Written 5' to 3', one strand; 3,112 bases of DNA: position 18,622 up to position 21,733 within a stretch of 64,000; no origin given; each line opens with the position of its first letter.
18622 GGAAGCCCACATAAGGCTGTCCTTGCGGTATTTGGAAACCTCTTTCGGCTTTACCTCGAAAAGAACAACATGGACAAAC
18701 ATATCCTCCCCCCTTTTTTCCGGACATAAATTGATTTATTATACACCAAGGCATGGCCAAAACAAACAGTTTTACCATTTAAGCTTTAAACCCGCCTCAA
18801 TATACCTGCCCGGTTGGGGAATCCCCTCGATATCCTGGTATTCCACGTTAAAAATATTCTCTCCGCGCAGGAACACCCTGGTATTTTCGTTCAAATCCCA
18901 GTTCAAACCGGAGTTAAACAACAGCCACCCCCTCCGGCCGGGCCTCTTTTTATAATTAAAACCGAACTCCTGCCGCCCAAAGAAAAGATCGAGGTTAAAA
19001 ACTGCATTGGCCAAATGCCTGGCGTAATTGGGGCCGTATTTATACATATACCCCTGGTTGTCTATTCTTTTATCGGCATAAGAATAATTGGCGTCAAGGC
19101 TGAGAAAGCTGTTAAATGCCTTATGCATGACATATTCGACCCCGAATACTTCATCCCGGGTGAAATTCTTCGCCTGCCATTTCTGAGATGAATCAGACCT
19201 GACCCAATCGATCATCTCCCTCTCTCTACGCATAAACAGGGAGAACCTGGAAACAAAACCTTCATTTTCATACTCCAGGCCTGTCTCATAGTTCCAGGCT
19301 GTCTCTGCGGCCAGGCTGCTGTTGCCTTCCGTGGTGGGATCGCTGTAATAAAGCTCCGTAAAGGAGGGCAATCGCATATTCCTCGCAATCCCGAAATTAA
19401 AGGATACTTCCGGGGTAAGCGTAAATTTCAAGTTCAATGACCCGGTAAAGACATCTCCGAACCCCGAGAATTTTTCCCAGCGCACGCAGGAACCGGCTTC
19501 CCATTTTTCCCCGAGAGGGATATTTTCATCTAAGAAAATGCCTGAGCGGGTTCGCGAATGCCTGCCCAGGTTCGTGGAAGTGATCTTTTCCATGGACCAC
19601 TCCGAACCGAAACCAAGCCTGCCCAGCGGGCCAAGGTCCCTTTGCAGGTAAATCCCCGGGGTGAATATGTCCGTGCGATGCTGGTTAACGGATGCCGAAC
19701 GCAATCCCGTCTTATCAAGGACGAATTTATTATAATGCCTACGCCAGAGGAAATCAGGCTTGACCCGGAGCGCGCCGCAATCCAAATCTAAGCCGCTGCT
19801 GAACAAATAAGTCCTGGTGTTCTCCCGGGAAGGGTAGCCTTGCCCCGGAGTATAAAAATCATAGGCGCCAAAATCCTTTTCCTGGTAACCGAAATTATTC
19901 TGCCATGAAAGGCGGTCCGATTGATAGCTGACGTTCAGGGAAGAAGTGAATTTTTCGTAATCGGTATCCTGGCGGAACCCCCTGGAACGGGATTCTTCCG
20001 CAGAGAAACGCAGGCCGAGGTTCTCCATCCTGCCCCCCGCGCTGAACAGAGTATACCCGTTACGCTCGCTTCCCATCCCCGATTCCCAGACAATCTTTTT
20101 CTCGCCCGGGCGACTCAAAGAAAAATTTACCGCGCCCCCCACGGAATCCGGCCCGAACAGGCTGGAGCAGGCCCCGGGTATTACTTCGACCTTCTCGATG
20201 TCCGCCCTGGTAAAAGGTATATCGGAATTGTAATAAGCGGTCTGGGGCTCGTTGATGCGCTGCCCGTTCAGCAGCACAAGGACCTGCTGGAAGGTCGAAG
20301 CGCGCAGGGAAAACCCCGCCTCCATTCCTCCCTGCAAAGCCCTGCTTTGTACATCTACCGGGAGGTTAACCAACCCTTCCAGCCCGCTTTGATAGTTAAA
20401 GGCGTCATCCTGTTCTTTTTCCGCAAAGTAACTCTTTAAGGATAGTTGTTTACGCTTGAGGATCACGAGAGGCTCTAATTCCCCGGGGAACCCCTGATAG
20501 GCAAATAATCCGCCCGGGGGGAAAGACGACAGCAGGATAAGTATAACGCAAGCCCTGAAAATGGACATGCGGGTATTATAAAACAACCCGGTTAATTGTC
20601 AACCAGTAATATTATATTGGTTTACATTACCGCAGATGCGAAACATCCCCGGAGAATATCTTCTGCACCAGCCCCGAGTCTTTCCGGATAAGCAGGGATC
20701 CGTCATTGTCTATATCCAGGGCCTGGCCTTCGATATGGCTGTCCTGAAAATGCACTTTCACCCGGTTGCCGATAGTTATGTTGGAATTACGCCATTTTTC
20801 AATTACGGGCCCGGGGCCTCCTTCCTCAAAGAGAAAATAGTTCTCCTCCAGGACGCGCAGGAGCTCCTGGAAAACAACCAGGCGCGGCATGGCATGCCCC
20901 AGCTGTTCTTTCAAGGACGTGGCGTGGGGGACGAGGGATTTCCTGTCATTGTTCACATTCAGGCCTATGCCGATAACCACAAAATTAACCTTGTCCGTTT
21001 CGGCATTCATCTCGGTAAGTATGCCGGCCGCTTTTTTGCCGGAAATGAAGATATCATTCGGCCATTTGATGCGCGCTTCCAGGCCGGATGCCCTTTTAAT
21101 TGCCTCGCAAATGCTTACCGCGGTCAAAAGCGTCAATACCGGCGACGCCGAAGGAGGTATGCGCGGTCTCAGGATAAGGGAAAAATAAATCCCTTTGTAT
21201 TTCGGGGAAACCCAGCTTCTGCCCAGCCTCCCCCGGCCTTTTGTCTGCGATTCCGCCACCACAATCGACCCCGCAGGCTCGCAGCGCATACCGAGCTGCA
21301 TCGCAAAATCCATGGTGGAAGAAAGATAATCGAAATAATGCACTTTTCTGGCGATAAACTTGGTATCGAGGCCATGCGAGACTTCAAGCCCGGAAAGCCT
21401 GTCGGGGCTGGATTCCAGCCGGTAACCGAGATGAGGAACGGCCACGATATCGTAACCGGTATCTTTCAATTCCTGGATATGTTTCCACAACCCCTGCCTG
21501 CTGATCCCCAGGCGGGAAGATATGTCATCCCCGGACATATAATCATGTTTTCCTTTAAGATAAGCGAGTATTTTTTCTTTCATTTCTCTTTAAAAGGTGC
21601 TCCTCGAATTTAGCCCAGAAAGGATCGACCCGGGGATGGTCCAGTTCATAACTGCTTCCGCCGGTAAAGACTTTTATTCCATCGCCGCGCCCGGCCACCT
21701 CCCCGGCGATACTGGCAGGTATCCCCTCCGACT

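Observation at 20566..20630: BirA-box palindrome on the consensus promoter of a TonB-dependent receptor: candidate outer-membrane biotin importer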

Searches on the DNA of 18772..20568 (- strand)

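Call 63: search_rna_families(sources=[L077, L078, L079, L080, L064, L066], threshold=gathering)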
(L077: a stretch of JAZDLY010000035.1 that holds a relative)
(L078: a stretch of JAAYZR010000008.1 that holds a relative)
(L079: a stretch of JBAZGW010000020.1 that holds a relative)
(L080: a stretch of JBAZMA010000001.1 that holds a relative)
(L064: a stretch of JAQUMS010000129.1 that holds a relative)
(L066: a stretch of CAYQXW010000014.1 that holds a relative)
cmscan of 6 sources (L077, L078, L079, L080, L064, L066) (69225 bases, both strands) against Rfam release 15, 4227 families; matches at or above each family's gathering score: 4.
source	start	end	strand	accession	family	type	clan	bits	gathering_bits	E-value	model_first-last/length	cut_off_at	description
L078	10955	11358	+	RF00023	tmRNA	Gene;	CL00001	188.4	47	3.6e-75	1-374/374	no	transfer-messenger RNA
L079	11324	11736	+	RF00023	tmRNA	Gene;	CL00001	168.4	47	9.8e-67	1-374/374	no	transfer-messenger RNA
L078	9182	9262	-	RF00005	tRNA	Gene; tRNA;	CL00001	57.1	29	1.2e-09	1-71/71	no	tRNA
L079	9400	9480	-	RF00005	tRNA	Gene; tRNA;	CL00001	57.1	29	1.2e-09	1-71/71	no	tRNA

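Call 75: search_rna_families(source=L078, start=5500, end=6100, threshold=evalue, max_evalue=1)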
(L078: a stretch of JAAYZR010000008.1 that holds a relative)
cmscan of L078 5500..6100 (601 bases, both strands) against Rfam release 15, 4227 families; matches with E-value up to 1: 0.
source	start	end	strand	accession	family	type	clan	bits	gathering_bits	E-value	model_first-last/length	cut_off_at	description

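Call 83: build_rna_model(alignment_id=A3, structure=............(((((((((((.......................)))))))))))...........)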
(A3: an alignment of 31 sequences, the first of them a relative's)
Model R1 built from alignment A3 (31 sequences, 68 columns); structure: as given.
model positions 68; base pairs 11; branch points 0; effective number of sequences 9.18; information 0.826 bits per position. Calibrated on 0.2 Mb of random sequence (short: E-values are rough).
structure used (alignment columns):
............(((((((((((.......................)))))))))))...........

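Call 84: search_with_rna_model(model_id=R1, sources=[window, L001, L002, L003, L004, L005, L006, L007, L008, L009, L010, L011, L012, L013, L014, L015, L016, L017, L018, L019, L020, L021, L022, L023, L024, L025, L026, L027, L028, L029, L030, L031, L032, L033, L034, L035, L036, L037, L038, L039, L040, L041, L042, L043, L044, L045, L046, L047, L048, L049, L050, L051, L052, L053, L054, L055, L056, L057, L058, L059, L060, L061, L062, L063, L064, L065, L066, L067, L069, L070, L071, L072, L074, L075, L076, L077, L078, L079, L080], max_evalue=0.01, make_alignment=true)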
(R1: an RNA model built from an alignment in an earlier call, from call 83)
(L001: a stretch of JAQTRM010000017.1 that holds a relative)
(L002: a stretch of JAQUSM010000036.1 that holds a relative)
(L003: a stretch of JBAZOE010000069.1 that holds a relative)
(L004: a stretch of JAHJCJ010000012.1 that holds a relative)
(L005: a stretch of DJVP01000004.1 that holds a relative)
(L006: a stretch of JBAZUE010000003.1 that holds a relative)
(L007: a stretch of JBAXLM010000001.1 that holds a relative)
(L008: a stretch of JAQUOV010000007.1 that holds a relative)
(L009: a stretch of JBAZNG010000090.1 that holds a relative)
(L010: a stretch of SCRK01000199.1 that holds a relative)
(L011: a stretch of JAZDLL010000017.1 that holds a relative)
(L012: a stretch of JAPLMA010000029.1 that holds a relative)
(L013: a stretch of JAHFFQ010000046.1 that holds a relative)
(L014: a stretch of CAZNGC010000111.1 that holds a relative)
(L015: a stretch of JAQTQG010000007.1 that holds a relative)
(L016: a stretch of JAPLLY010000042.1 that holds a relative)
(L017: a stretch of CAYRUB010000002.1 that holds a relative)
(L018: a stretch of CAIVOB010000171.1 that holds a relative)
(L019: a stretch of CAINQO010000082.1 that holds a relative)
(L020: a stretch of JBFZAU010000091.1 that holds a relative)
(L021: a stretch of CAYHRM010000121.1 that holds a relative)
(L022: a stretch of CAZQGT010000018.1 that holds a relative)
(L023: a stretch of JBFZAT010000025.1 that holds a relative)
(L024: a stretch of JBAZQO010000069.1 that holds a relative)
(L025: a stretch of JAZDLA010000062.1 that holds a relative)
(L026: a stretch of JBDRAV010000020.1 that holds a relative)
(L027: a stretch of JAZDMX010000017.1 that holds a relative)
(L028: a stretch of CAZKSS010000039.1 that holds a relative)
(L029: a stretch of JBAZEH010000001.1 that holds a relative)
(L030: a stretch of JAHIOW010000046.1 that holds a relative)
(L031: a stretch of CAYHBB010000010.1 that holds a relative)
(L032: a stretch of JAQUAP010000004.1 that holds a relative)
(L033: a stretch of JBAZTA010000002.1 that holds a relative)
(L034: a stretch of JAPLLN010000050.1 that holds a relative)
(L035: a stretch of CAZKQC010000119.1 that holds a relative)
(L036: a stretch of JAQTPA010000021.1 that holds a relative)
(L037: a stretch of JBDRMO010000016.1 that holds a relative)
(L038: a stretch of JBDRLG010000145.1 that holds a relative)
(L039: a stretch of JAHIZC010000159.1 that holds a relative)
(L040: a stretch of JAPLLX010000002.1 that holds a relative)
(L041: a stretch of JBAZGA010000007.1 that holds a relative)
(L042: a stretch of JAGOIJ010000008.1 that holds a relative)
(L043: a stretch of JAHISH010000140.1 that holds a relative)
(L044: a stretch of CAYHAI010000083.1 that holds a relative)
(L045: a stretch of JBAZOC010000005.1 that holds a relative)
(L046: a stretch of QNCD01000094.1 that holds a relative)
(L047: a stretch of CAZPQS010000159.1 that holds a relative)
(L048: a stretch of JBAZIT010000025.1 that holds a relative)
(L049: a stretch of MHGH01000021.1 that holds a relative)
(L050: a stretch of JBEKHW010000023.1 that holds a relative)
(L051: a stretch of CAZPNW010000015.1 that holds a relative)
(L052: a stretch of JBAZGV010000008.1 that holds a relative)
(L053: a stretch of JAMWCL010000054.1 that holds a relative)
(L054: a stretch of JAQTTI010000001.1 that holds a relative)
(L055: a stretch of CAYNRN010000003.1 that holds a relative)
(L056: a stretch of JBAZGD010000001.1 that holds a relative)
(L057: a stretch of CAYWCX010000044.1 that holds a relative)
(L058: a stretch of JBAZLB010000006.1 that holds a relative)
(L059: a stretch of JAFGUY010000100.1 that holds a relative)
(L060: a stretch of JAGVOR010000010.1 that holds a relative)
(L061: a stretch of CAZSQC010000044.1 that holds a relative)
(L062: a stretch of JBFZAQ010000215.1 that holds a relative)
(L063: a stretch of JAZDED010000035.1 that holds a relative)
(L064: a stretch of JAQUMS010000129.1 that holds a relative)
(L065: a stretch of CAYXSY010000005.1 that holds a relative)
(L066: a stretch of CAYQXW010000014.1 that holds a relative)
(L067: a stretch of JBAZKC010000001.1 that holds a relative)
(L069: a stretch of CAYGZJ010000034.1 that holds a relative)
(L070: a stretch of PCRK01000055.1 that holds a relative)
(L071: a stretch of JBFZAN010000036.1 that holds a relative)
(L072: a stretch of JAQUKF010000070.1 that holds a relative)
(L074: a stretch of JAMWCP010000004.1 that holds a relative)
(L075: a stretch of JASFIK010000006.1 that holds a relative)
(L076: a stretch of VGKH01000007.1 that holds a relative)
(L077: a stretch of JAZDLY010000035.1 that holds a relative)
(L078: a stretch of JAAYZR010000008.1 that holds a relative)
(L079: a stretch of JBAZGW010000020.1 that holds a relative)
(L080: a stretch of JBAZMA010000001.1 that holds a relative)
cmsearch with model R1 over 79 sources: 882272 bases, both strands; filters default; matches with E-value up to 0.01: 64.
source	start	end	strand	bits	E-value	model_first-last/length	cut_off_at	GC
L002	2245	2312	+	84.2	9e-15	1-68/68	no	0.29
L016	5904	5971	+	83.4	1.4e-14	1-68/68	no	0.24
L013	5621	5688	+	80.4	6.1e-14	1-68/68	no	0.38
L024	2786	2853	+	80.2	6.8e-14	1-68/68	no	0.32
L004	5967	6034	+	80.1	7e-14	1-68/68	no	0.26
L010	5475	5542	+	80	7.7e-14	1-68/68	no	0.32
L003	4258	4325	+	79.9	8e-14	1-68/68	no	0.28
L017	5967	6034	+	78.9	1.3e-13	1-68/68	no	0.28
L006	5880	5947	+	78.7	1.5e-13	1-68/68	no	0.28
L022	5967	6034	+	77.4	2.8e-13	1-68/68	no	0.28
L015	5952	6019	+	76.7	4.1e-13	1-68/68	no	0.29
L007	5946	6013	+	76.2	5.2e-13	1-68/68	no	0.24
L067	5967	6034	+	75.9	5.9e-13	1-68/68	no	0.32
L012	158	225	+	75.7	6.4e-13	1-68/68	no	0.28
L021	1960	2027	+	75.7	6.5e-13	1-68/68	no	0.26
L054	5937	6004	+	75.4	7.6e-13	1-68/68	no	0.31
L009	2178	2245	+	75.3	7.9e-13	1-68/68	no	0.34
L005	5838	5905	+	71.1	6.5e-12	1-68/68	no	0.35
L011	5958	6025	+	68.5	2.5e-11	1-68/68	no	0.29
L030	5901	5968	+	66.3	7.2e-11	1-68/68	no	0.25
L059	4033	4100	+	65.8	9.2e-11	1-68/68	no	0.32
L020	2118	2185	+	64.9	1.5e-10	1-68/68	no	0.31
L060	3643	3710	+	64.8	1.5e-10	1-68/68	no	0.26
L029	5886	5953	+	63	3.9e-10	1-68/68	no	0.35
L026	5886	5953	+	62.8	4.2e-10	1-68/68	no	0.29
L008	5967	6034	+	62.7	4.5e-10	1-68/68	no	0.41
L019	5958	6025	+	62.2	5.8e-10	1-68/68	no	0.29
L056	5883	5950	+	61.9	6.7e-10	1-68/68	no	0.29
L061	1844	1912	+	61.6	7.8e-10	1-68/68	no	0.25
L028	5378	5445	+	57.3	6.7e-09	1-68/68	no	0.4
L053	724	792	+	55.2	1.9e-08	1-68/68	no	0.26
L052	3077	3145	+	55.2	1.9e-08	1-68/68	no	0.3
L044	3148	3215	+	55.1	2e-08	1-68/68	no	0.35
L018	5841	5910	+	54.7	2.4e-08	1-68/68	no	0.31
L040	5876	5944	+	53.5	4.4e-08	1-68/68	no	0.38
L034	5880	5947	+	53.5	4.5e-08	1-68/68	no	0.28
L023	5883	5950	+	50.6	1.9e-07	1-68/68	no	0.38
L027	5933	6000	+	49.3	3.6e-07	1-68/68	no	0.32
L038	3781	3848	+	48.7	5e-07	1-68/68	no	0.32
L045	5879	5946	+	46.8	1.3e-06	1-68/68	no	0.38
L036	5312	5379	+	46.4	1.5e-06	1-68/68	no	0.37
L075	3582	3646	+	45.5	2.4e-06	1-68/68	no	0.31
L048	5930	5997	+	45.5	2.4e-06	1-68/68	no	0.41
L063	5964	6028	+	44.9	3.4e-06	1-68/68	no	0.28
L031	5957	6019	+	43.9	5.5e-06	1-68/68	no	0.3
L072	5036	5103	+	43.7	6.1e-06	1-68/68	no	0.43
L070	5966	6034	+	43.1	8e-06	1-68/68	no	0.3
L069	5879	5946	+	43.1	8.3e-06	1-68/68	no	0.31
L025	1789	1851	+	41.2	2.1e-05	1-68/68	no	0.33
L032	6001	6070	+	40.3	3.3e-05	1-68/68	no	0.37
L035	135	203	+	39.8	4.2e-05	1-68/68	no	0.26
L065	5882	5950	+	38.7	7.4e-05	1-68/68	no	0.22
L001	5965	6034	+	38.6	7.6e-05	1-68/68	no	0.34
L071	5948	6016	+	34.8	0.00053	1-68/68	no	0.35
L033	5966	6034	+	34.1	0.00072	1-68/68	no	0.3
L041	5954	6022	+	33.7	0.00091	1-68/68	no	0.33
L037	4407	4472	+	32.2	0.002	1-68/68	no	0.38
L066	4307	4376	+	31.9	0.0022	1-68/68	no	0.3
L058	5928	5998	+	30.9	0.0037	1-68/68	no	0.37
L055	5831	5899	+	29.8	0.0064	1-68/68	no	0.33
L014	915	983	+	29.3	0.0083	1-68/68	no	0.41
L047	315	386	+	29.1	0.0089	1-68/68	no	0.33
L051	3317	3385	+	29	0.0097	1-68/68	no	0.42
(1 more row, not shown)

Alignment A4: 64 matches aligned to the model, 102 columns, each read 5' to 3' on its own strand. Consensus structure (alignment columns), stored with it:
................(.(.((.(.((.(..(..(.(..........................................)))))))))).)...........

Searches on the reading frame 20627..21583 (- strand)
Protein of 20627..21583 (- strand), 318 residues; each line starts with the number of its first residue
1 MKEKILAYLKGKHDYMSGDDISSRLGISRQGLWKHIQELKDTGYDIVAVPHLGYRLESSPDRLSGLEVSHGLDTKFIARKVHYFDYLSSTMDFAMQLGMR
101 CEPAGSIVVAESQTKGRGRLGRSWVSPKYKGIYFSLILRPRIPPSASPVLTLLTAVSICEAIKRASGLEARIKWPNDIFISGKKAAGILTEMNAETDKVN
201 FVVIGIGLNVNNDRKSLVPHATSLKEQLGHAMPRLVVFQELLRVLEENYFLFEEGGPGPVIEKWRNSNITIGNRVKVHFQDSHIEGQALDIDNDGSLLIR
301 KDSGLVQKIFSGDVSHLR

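Call 3: search_protein_families(library=ncbifam, proteins=[window:20627-21583:-])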
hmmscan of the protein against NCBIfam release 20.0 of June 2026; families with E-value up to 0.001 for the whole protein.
window:20627-21583:- (318 aa): 12 families
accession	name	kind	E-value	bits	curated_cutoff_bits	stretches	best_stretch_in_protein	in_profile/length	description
TIGR00121.1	birA_ligase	equivalog_domain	1.1e-65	221.6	83.1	1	80-316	1-234/235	biotin--[acetyl-CoA-carboxylase] ligase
NF006206.0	PRK08330.1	equivalog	3.8e-60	203.2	311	1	71-315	3-239/243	biotin--protein ligase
NF008848.0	PRK11886.1-3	equivalog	7.7e-54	182.9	362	1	5-315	6-314/319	bifunctional biotin--[acetyl-CoA-carboxylase] ligase/biotin operon repressor BirA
NF008847.0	PRK11886.1-2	equivalog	1.5e-53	182.3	293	1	2-315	7-315/320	bifunctional biotin--[acetyl-CoA-carboxylase] ligase/biotin operon repressor BirA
NF008846.0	PRK11886.1-1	equivalog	7.2e-50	170.1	353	1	3-315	5-307/312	bifunctional biotin--[acetyl-CoA-carboxylase] ligase/biotin operon repressor BirA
NF008850.0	PRK11886.1-5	equivalog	7e-49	166.7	489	1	2-315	8-315/320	bifunctional biotin--[acetyl-CoA-carboxylase] ligase/biotin operon repressor BirA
NF008849.0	PRK11886.1-4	equivalog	6e-47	160.3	474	1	12-315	16-315/320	bifunctional biotin--[acetyl-CoA-carboxylase] ligase/biotin operon repressor BirA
NF005405.0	PRK06955.1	equivalog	2.9e-27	95.6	312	1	103-315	63-292/300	biotin--[acetyl-CoA-carboxylase] ligase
NF004607.0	PRK05935.1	equivalog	2.4e-16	60.1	219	1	104-233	29-159/190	biotin--protein ligase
NF006294.0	PRK08477.1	equivalog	3.2e-15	56.1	179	1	80-301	5-207/214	biotin--[acetyl-CoA-carboxylase] ligase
TIGR00122.1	birA_repr_reg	equivalog_domain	6.5e-15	54.8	70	1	4-70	4-67/69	biotin operon repressor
NF009862.0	PRK13325.1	equivalog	5.2e-14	51.8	761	1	106-315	111-321/592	bifunctional biotin--[acetyl-CoA-carboxylase] ligase/type III pantothenate kinase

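Call 4: search_protein_families(library=pfam, proteins=[window:20627-21583:-])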
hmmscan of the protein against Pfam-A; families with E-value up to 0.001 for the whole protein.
window:20627-21583:- (318 aa): 5 families
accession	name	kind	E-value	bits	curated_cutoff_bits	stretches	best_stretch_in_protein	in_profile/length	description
PF03099.24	BPL_LplA_LipB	-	5.3e-22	78.6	21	1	85-209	3-133/133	Biotin/lipoate A/B protein ligase family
PF08279.18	HTH_11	-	1e-14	54.6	25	1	3-55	3-55/55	HTH domain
PF02237.23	BPL_C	-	1.8e-09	37.8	21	1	270-316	1-47/48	Biotin protein ligase C terminal domain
PF13412.12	HTH_24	-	7.7e-06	25.8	21.9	1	3-44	6-46/48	Winged helix-turn-helix DNA-binding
PF16917.10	BPL_LplA_LipB_2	-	0.0002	21.4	27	1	130-265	40-182/183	Biotin/lipoate A/B protein ligase family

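Call 69: search_solved_structures(query=window:20630-21583:-, max_evalue=1e-10, show_alignments=2)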
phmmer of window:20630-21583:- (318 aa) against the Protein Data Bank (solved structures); distinct sequences matched with E-value up to 1e-10: 28.
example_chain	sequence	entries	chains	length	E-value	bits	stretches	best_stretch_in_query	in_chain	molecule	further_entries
1wnl_A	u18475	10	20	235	2e-45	158.6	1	71-315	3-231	biotin--[acetyl-CoA-carboxylase] ligase | 235aa long hypothetical biotin-[acetyl-CoA-carboxylase] ligase | 235aa long hypothetical biotin--[acetyl-CoA-carboxyla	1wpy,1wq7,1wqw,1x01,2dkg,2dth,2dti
2djz_A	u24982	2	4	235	1.3e-44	155.9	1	71-315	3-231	235aa long hypothetical biotin-[acetyl-CoA-carboxylase] ligase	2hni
2dve_A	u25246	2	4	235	1.3e-44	155.8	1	71-315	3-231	Biotin Protein Ligase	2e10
2dxu_A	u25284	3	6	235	1.3e-44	155.8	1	71-315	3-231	biotin--[acetyl-CoA-carboxylase] ligase | 235aa long hypothetical biotin--[acetyl-CoA-carboxylase] ligase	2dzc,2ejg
2deq_A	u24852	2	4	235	1.9e-44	155.4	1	71-315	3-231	235aa long hypothetical biotin--[acetyl-CoA-carboxylase] ligase | 235aa long hypothetical biotin-[acetyl-CoA-carboxylase] ligase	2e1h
2dxt_A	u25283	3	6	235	2.6e-44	154.9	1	71-315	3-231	biotin--[acetyl-CoA-carboxylase] ligase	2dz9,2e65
2e41_A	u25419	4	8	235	9.1e-44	153.1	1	71-315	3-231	biotin--[acetyl-CoA-carboxylase] ligase | 235aa long hypothetical biotin--[acetyl-CoA-carboxylase] ligase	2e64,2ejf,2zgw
6apw_A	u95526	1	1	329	1.8e-42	148.9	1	8-315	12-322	Bifunctional ligase/repressor BirA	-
3rir_A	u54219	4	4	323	2.3e-42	148.5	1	8-314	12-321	Biotin-[acetyl-CoA-carboxylase] ligase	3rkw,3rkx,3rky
4ha8_A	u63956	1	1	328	2.5e-42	148.4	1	8-314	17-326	Biotin-[acetyl-CoA-carboxylase] ligase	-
4dq2_A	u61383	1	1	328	1.2e-41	146.1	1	8-315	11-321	Biotin-[acetyl-CoA-carboxylase] ligase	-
3v7c_A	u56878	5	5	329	1.2e-41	146.1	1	8-315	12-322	Biotin ligase | Bifunctional ligase/repressor BirA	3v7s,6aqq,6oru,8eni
6ndl_A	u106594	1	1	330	1.4e-41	145.9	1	8-315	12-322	Biotin Protein Ligase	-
3v7r_A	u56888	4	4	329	1.7e-41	145.6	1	8-314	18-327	Biotin ligase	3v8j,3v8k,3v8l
4wf2_A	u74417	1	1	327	4.5e-41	144.3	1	5-315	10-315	Bifunctional ligase/repressor BirA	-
1bia_A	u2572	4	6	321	5.9e-41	143.9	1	5-315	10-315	BirA BIFUNCTIONAL PROTEIN | BIR A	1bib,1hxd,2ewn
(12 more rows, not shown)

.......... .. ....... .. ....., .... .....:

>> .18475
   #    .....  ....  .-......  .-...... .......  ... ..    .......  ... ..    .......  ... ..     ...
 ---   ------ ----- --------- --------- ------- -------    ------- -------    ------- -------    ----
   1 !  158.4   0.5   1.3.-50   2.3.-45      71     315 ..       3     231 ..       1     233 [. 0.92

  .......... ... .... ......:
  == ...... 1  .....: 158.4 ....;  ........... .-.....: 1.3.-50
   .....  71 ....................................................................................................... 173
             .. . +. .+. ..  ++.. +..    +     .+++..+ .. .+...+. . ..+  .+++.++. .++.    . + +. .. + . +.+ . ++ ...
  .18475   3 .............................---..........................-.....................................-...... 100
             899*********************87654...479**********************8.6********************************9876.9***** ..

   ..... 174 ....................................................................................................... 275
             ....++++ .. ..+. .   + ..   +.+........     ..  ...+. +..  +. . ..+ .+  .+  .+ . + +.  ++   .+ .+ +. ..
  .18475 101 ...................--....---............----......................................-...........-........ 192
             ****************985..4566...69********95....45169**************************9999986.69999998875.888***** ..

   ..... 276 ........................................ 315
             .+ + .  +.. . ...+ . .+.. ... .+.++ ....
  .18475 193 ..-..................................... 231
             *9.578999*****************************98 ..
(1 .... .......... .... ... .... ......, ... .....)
